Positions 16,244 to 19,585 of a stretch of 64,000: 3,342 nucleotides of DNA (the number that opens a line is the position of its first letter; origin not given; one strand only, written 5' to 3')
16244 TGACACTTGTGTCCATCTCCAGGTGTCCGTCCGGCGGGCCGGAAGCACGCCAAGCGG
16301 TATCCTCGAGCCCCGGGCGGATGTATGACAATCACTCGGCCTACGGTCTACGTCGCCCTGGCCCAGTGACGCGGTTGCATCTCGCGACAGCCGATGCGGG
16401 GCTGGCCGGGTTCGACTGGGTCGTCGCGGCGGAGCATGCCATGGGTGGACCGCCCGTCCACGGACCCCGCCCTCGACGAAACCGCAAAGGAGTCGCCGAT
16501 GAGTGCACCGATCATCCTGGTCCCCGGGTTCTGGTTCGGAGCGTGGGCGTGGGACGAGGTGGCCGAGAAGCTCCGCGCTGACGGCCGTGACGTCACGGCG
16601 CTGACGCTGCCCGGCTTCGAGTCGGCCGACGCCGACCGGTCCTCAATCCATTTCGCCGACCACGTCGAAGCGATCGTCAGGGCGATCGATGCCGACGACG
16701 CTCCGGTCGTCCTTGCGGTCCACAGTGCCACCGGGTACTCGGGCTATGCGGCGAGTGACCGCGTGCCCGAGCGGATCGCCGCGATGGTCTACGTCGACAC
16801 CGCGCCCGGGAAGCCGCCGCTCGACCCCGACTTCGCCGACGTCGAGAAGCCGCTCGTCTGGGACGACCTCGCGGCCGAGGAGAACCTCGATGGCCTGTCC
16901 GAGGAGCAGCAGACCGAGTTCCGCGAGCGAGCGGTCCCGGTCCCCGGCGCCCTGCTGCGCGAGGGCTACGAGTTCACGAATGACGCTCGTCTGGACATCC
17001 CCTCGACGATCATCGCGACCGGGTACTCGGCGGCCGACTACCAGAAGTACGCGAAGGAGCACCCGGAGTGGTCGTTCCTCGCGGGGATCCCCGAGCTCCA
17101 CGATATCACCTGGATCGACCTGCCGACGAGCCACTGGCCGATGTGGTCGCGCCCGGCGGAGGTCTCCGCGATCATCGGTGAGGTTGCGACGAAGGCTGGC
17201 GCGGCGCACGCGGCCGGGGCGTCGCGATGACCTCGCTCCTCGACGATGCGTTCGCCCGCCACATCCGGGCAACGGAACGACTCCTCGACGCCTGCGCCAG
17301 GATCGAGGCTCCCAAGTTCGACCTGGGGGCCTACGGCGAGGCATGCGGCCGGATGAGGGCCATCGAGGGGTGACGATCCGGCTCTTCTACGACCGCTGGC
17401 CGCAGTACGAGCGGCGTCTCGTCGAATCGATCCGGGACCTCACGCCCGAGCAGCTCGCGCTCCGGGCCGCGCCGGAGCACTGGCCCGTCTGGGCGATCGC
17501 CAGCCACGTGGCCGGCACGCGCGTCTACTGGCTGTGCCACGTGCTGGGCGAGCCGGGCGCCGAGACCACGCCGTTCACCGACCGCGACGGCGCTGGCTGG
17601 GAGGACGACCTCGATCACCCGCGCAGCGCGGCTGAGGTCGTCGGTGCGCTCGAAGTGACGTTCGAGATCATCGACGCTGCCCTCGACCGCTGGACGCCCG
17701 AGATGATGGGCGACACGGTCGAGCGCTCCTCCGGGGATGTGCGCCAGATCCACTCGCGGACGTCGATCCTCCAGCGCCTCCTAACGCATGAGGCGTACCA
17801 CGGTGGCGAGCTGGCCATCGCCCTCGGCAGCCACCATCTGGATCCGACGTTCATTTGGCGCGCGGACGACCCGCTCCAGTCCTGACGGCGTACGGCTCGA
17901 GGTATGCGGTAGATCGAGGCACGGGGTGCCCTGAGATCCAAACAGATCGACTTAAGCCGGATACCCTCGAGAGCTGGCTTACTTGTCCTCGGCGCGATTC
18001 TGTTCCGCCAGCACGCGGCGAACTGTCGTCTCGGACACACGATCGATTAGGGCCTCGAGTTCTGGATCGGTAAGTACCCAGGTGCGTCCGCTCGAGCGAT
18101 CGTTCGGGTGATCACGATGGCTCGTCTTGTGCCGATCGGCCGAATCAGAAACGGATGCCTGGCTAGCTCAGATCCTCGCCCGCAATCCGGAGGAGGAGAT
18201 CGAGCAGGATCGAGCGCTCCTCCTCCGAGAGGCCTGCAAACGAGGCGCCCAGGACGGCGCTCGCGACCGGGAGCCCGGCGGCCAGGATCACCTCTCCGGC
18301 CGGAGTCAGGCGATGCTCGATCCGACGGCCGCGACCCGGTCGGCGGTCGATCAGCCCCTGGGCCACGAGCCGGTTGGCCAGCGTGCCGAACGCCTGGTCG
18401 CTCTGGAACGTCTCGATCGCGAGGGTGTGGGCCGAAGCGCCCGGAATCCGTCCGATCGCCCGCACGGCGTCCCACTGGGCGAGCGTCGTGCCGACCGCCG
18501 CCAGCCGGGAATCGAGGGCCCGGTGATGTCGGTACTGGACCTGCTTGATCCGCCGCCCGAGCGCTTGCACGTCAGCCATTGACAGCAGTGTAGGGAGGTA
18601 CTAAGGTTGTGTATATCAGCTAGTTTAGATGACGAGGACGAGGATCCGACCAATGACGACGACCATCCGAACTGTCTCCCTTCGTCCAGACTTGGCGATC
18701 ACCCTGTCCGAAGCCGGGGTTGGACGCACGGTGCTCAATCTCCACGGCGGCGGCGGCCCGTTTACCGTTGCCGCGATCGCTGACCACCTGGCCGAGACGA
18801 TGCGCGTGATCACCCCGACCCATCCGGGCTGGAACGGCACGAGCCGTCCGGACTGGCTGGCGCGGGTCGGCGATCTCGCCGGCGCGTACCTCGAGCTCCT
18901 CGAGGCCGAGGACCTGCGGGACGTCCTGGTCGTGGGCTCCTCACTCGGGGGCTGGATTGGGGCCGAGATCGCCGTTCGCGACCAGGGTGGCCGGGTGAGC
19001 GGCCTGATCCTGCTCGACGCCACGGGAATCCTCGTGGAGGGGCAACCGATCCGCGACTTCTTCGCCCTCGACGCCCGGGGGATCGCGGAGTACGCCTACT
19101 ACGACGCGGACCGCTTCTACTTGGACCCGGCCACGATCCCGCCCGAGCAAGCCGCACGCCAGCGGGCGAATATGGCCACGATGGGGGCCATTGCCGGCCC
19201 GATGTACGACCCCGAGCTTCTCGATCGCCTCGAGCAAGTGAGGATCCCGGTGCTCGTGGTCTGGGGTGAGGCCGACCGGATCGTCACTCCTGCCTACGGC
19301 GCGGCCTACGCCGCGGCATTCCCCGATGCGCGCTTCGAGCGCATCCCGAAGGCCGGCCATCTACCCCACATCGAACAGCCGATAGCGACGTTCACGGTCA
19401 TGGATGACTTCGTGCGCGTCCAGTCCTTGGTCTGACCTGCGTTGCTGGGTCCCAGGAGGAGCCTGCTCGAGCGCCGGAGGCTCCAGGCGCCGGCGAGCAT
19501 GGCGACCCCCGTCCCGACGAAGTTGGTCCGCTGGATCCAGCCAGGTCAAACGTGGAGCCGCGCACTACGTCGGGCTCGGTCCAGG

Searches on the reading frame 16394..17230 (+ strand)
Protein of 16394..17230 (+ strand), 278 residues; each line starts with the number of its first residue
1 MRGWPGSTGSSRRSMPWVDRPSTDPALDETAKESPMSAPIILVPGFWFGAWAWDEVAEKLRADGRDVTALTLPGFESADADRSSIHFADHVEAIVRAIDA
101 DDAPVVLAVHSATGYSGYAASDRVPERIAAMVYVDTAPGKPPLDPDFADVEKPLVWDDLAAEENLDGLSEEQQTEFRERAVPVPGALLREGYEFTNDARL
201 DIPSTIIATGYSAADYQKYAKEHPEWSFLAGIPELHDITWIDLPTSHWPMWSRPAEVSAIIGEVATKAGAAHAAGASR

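Call 81: search_protein_families(library=pfam, proteins=[window:16394-17230:+], max_evalue=0.001)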
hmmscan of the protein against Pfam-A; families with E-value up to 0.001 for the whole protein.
window:16394-17230:+ (278 aa): 2 families
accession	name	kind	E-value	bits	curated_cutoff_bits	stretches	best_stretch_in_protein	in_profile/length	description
PF12697.13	Abhydrolase_6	-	2e-15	58.5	26.3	1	40-259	1-216/217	Alpha/beta hydrolase family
PF00561.26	Abhydrolase_1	-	1.9e-07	31.4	25.8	1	39-160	2-128/245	alpha/beta hydrolase fold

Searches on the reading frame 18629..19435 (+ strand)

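Call 81: search_protein_families(library=pfam, proteins=[window:18629-19435:+], max_evalue=0.001)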
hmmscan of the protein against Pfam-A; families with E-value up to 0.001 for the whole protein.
window:18629-19435:+ (268 aa): 3 families
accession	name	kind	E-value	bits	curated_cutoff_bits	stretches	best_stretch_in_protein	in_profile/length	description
PF12697.13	Abhydrolase_6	-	2e-23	84.6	26.3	1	38-253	4-212/217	Alpha/beta hydrolase family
PF00561.26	Abhydrolase_1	-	4.9e-19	69.4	25.8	2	198-251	200-245/245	alpha/beta hydrolase fold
PF12146.15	Hydrolase_4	-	1.3e-08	34.9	27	1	197-250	183-238/239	Serine aminopeptidase, S33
